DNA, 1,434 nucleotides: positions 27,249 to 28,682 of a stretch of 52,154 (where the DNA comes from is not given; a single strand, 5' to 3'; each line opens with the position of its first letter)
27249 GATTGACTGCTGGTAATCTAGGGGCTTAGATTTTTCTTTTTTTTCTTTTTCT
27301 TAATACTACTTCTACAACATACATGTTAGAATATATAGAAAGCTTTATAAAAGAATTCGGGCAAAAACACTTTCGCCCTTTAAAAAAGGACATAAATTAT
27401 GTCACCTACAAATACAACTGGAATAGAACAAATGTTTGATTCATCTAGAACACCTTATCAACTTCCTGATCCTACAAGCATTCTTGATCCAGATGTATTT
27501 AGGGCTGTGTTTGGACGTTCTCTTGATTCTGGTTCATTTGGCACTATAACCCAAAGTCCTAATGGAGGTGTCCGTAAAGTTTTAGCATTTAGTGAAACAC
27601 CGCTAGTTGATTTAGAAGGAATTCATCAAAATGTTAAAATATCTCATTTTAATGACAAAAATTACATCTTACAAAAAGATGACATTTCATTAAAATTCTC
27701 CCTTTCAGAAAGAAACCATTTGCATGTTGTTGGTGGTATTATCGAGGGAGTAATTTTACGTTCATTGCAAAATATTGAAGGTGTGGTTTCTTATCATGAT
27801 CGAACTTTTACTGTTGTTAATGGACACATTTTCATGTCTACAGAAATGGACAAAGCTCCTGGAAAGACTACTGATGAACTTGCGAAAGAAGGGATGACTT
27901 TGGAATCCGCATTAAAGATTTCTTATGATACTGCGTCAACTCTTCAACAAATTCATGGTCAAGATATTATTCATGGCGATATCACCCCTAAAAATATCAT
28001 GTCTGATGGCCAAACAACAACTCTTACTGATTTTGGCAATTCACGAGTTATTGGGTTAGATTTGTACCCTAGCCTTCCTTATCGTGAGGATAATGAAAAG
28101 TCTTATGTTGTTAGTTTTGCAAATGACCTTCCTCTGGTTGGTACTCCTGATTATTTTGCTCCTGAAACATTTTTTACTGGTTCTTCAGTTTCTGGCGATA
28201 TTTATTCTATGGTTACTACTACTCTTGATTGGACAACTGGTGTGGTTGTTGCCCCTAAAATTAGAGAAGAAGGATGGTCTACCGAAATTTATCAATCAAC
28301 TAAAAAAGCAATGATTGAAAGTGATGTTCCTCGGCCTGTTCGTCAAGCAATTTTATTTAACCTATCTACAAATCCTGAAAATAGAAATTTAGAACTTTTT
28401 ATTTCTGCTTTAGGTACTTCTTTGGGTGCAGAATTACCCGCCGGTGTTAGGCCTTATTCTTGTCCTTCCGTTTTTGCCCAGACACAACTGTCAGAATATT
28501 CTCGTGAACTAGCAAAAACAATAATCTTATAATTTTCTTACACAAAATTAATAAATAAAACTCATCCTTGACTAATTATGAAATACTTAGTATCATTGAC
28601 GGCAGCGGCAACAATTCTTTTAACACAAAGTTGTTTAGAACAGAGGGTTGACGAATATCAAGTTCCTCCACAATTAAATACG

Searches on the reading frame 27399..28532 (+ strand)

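Call 111: search_protein_families(library=pfam, proteins=[window:27399-28532:+], max_evalue=0.00001)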
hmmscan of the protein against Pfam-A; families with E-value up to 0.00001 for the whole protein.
window:27399-28532:+ (377 aa): 2 families
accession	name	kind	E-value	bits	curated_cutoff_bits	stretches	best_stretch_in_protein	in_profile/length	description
PF00069.31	Pkinase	-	1.4e-11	44.7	31.7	1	119-299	51-212/263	Protein kinase domain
PF07714.23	PK_Tyr_Ser-Thr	-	5.7e-06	26.3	23.1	0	157-219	95-153/258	Protein tyrosine and serine/threonine kinase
